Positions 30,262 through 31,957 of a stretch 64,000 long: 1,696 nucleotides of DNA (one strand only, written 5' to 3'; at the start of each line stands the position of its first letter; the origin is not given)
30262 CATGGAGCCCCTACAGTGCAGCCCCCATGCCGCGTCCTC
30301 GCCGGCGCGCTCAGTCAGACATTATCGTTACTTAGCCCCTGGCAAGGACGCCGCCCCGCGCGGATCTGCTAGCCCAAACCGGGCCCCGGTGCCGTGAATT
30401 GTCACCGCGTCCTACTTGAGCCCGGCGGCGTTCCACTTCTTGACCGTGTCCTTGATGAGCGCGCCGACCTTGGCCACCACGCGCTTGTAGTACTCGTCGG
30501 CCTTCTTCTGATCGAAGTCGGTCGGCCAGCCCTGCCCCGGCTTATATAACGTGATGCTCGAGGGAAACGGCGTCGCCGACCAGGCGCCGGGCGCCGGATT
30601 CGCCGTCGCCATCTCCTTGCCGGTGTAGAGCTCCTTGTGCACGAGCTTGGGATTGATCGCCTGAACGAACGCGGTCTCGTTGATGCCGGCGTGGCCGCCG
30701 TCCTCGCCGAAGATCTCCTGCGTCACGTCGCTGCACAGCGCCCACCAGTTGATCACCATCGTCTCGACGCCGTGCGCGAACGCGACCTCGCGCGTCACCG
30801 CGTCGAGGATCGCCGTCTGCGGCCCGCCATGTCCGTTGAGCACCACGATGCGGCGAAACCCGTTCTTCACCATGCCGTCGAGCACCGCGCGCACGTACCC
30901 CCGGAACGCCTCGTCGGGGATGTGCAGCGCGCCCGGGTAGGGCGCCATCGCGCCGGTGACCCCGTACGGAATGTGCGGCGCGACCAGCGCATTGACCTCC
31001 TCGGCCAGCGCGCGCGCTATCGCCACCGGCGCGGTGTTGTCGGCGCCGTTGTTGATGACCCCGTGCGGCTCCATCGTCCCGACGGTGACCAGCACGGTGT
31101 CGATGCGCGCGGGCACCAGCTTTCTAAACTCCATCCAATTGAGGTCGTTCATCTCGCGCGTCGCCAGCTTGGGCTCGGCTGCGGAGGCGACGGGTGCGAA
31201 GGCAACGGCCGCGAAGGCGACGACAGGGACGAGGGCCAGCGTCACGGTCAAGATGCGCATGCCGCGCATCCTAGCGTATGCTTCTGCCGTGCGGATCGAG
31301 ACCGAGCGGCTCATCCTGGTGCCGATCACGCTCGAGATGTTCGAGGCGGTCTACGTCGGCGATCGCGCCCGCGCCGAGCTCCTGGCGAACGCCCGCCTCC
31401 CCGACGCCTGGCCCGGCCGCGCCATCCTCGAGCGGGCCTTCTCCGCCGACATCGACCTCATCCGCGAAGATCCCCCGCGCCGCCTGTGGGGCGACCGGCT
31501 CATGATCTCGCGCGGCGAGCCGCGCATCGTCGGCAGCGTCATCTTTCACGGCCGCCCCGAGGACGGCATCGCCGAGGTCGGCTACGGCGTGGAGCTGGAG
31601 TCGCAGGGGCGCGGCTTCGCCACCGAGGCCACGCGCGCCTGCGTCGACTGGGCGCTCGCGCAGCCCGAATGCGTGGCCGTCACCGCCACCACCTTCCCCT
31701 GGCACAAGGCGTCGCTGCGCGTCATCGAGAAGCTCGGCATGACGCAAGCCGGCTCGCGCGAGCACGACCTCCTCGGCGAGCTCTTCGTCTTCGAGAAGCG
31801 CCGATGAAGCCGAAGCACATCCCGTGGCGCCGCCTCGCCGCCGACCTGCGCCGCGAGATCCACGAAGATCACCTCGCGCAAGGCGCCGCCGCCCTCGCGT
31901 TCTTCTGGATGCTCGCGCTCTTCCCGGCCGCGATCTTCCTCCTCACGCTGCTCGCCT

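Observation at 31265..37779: Recurring 11-mer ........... whose internal ATG coincides with the start codon of three unrelated genes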

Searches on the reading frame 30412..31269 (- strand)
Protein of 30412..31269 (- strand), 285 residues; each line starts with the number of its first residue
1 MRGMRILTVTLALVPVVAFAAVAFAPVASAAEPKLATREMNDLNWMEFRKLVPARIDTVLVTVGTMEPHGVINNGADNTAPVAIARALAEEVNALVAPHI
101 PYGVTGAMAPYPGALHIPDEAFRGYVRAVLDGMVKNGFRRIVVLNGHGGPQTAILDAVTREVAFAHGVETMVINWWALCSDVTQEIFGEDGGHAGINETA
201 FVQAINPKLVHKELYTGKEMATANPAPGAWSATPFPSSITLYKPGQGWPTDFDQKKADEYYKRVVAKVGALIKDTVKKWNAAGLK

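Call 22: search_protein_families(library=pfam, proteins=[window:30412-31260:-])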
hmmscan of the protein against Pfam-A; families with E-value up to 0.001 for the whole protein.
window:30412-31260:- (282 aa): 1 family
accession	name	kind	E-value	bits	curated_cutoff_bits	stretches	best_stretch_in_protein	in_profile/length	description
PF02633.19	Creatininase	-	4e-40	138.2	31.3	1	39-269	2-238/238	Creatinine amidohydrolase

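Call 33: find_encoding_contigs(protein=window:30412-31260:-, flank=10000, max_places=4)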
Protein window:30412-31260:- (282 aa): no gene with exactly this product is on record in the collection.

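Call 34: find_encoding_contigs(protein=window:30412-31269:-, flank=10000, max_places=4)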
Protein window:30412-31269:- (285 aa): no gene with exactly this product is on record in the collection.

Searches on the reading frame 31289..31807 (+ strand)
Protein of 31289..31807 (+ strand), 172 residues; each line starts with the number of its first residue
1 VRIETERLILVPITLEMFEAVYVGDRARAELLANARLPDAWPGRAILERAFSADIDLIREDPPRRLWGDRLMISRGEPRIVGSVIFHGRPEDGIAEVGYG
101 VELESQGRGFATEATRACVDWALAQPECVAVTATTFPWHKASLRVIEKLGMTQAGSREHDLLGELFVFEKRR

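Call 22: search_protein_families(library=pfam, proteins=[window:31289-31807:+])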
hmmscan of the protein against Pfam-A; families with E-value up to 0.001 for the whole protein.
window:31289-31807:+ (172 aa): 2 families
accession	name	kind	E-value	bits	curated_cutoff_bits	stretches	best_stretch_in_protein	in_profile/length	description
PF13302.13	Acetyltransf_3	-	3.2e-18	67.2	25.4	1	7-152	1-138/138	Acetyltransferase (GNAT) domain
PF00583.31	Acetyltransf_1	-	4e-09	37.2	20.7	1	59-151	28-116/116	Acetyltransferase (GNAT) family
